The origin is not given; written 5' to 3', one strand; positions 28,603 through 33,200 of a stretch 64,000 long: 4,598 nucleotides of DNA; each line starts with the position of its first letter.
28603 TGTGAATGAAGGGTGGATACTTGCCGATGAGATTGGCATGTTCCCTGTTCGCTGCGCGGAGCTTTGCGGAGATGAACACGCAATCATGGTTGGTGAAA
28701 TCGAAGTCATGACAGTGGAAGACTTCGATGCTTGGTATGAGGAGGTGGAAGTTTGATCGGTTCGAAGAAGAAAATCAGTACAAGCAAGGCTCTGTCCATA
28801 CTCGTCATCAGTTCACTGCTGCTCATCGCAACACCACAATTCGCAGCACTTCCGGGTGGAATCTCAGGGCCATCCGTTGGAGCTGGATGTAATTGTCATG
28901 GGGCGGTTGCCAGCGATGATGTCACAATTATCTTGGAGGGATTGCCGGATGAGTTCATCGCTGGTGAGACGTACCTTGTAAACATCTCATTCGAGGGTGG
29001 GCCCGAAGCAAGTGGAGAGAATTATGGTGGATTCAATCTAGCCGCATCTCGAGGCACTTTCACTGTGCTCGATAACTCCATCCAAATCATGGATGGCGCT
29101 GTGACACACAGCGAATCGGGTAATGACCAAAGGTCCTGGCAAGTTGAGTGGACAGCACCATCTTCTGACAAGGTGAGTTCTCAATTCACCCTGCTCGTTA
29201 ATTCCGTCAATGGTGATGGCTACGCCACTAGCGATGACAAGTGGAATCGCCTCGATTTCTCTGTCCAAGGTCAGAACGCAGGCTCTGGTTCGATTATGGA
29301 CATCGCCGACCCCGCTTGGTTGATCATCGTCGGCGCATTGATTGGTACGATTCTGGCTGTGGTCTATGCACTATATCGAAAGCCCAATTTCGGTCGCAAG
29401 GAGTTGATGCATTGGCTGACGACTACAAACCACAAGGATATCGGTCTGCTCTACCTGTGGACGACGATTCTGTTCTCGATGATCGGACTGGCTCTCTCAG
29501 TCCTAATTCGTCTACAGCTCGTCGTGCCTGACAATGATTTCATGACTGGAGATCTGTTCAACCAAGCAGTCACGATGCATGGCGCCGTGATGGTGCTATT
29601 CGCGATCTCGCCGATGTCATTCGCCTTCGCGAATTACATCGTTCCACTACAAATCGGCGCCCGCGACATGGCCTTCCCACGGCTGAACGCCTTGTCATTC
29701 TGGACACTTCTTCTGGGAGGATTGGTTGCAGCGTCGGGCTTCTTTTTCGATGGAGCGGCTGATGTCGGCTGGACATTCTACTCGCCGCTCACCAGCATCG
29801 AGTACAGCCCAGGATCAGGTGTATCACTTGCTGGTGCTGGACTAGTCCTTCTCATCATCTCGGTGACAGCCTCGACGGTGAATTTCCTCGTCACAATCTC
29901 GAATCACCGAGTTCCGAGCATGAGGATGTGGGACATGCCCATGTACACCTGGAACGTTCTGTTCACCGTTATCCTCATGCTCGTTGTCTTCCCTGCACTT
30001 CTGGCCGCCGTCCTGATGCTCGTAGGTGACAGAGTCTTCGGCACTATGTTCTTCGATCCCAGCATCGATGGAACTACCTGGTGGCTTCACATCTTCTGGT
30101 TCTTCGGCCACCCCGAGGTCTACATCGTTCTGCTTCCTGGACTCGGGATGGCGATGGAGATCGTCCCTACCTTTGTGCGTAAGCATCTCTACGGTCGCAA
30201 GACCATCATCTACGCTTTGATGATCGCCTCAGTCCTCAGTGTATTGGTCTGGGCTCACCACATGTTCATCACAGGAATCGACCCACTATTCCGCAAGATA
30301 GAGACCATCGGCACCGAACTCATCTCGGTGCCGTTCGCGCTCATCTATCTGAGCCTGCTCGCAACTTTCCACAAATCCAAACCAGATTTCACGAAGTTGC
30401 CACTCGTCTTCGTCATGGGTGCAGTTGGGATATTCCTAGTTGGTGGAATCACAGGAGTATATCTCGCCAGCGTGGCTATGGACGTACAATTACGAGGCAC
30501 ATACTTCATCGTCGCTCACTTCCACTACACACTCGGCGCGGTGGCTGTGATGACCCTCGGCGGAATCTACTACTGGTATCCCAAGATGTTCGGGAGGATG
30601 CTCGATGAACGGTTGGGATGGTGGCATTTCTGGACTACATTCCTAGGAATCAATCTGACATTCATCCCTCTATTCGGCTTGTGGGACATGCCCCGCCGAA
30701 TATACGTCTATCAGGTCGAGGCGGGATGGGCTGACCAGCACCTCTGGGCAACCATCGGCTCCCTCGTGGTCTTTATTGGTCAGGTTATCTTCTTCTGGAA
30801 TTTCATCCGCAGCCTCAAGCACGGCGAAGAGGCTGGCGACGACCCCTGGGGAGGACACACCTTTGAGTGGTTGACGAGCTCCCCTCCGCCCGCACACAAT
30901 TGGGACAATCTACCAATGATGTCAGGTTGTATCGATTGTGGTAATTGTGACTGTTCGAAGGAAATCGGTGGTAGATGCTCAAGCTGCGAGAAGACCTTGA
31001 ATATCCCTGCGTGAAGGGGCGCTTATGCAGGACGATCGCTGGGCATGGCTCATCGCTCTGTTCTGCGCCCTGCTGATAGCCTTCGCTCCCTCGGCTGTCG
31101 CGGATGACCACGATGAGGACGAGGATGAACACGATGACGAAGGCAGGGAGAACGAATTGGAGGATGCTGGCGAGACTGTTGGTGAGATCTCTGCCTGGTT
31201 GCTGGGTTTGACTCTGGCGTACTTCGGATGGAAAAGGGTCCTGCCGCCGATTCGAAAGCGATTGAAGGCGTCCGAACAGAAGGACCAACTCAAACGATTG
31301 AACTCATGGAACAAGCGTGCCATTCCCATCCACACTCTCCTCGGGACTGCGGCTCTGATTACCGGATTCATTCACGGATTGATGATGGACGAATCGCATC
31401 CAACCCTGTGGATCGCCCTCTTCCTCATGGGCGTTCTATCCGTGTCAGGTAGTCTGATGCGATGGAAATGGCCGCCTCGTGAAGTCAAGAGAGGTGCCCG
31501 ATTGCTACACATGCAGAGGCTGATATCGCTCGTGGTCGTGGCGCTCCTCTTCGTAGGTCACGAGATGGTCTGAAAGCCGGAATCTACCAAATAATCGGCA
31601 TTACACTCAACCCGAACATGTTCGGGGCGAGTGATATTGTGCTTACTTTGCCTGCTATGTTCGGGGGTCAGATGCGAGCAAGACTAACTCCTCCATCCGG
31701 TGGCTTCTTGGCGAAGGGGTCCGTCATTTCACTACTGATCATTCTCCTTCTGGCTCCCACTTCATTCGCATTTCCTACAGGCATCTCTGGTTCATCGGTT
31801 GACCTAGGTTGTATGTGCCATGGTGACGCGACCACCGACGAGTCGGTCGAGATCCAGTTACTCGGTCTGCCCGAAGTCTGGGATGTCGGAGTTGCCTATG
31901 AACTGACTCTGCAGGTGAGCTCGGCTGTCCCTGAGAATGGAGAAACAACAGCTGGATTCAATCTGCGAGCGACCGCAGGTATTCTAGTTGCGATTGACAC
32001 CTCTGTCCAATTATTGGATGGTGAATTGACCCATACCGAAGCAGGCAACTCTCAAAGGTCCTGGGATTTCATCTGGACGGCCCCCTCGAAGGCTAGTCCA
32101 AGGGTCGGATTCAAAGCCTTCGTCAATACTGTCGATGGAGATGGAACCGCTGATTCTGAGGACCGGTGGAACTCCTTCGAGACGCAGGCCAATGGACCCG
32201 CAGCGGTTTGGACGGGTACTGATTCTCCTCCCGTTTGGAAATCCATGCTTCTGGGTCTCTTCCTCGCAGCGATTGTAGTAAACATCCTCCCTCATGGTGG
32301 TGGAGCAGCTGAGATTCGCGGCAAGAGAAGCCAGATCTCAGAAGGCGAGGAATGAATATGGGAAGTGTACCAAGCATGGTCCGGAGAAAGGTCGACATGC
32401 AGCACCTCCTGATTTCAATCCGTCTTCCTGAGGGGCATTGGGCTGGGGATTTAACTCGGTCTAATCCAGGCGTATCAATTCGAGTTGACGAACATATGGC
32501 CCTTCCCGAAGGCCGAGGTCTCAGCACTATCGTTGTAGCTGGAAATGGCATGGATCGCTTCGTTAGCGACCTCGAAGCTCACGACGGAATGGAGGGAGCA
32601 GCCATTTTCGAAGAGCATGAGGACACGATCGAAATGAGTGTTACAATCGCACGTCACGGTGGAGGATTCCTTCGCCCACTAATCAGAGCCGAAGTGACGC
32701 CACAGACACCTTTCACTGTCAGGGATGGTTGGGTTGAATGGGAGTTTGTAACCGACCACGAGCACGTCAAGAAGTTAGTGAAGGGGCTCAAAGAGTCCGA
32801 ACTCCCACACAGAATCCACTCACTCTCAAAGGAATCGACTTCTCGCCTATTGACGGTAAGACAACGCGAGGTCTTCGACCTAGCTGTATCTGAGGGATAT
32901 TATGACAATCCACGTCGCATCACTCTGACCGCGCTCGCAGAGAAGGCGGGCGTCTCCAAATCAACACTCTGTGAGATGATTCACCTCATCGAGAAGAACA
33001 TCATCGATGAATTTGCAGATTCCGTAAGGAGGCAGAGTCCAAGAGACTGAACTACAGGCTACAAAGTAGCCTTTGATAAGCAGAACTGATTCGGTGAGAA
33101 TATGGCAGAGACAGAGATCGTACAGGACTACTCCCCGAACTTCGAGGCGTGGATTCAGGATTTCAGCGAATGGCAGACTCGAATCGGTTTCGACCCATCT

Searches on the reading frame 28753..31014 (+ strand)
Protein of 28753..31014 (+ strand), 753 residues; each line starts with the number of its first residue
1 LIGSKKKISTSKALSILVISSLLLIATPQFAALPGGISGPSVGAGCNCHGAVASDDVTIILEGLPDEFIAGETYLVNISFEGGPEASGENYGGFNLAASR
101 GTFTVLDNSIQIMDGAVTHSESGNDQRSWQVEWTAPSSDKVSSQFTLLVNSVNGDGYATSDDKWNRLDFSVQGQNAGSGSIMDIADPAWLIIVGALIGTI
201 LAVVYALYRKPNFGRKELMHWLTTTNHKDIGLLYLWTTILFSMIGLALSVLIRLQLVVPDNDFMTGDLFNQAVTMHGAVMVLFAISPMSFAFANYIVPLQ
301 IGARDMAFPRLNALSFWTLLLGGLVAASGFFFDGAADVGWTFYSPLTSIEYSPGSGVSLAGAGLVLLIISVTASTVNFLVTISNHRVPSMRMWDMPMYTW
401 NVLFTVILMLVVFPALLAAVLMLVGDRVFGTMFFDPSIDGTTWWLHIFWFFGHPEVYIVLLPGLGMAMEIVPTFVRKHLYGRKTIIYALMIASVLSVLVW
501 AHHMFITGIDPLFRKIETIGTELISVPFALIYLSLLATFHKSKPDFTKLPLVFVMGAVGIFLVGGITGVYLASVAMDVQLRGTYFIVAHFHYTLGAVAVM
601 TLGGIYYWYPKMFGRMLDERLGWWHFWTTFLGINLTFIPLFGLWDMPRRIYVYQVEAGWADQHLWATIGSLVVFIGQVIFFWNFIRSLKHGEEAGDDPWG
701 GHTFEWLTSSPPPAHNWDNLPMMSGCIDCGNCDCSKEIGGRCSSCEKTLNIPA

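Call 3: search_protein_families(library=pfam, proteins=[window:28753-31014:+], max_evalue=0.01)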
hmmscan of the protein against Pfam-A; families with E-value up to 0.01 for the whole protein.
window:28753-31014:+ (753 aa): 2 families
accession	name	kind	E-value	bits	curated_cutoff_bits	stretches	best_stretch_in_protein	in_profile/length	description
PF00115.25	COX1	-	7.1e-127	424.3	34.8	1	229-671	1-435/436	Cytochrome C and Quinol oxidase polypeptide I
PF02014.22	Reeler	-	0.0014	19.6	21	1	70-146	30-119/131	Reeler domain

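Call 4: search_protein_families(library=ncbifam, proteins=[window:28753-31014:+], max_evalue=0.01)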
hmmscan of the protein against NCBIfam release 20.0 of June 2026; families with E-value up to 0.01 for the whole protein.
window:28753-31014:+ (753 aa): 7 families
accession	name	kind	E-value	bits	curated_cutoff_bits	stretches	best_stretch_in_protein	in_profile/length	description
TIGR02891.1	CtaD_CoxA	equivalog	2e-169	564.5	670.75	1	221-722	1-503/504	cytochrome c oxidase subunit I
NF050116.1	cyt_aa3_Actin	exception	7.4e-150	500.2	880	1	221-723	2-507/522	aa3-type cytochrome oxidase subunit I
TIGR02882.1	QoxB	equivalog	8.2e-132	440.8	1015.5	1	197-722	25-549/643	cytochrome aa3 quinol oxidase subunit I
TIGR02843.1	CyoB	equivalog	1.5e-113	380.5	1020.35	1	186-723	13-557/646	cytochrome o ubiquinol oxidase subunit I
NF011592.0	PRK15017.1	equivalog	1.9e-93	314.4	1271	1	186-722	14-557/663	cytochrome o ubiquinol oxidase subunit I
NF041895.1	choice_anch_V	domain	1.3e-26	93.4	42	1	23-166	2-146/150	choice-of-anchor V domain-containing protein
NF041075.1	quin_ox_SoxB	equivalog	1e-21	77.5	700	1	243-602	10-362/468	proton pump complex quinol oxidase subunit SoxB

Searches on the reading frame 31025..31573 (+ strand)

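Call 3: search_protein_families(library=pfam, proteins=[window:31025-31573:+], max_evalue=0.01)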
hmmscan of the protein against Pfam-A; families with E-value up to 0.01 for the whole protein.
window:31025-31573:+ (182 aa): 2 families
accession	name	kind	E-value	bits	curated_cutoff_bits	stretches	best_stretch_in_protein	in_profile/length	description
PF22285.2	DUF6962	-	0.0032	18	27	1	104-175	36-111/198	Family of unknown function (DUF6962)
PF01578.25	Cytochrom_C_asm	-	0.0036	17.4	29.9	1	55-118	102-144/212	Cytochrome C assembly protein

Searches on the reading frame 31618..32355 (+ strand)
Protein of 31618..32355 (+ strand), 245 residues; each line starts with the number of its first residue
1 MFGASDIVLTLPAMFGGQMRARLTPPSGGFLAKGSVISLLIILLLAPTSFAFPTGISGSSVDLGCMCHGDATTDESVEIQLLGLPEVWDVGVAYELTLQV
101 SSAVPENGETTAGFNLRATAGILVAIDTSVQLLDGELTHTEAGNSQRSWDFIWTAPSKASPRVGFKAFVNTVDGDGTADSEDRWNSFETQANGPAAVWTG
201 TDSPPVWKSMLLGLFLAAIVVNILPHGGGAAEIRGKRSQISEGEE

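Call 3: search_protein_families(library=pfam, proteins=[window:31618-32355:+], max_evalue=0.01)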
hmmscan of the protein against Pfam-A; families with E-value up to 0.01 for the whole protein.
window:31618-32355:+ (245 aa): 0 families

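Call 4: search_protein_families(library=ncbifam, proteins=[window:31618-32355:+], max_evalue=0.01)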
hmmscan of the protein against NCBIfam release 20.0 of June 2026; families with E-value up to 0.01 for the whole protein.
window:31618-32355:+ (245 aa): 2 families
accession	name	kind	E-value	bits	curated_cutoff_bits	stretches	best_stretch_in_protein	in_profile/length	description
NF041895.1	choice_anch_V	domain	1e-24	87.3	42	1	42-186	2-146/150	choice-of-anchor V domain-containing protein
NF041894.1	MXAN_6652_fam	equivalog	1.2e-05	24.9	200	1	39-179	3-142/203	MXAN_6652 family MXYO-CTERM-anchored protein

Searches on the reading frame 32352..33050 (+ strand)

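Call 72: search_protein_families(library=pfam, proteins=[window:32352-33050:+], max_evalue=0.001)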
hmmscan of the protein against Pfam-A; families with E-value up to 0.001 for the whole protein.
window:32352-33050:+ (232 aa): 1 family
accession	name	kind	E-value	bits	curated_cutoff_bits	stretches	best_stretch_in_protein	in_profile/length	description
PF04967.18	HTH_10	-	1.8e-15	56.9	23.1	1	167-219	1-53/53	HTH DNA binding domain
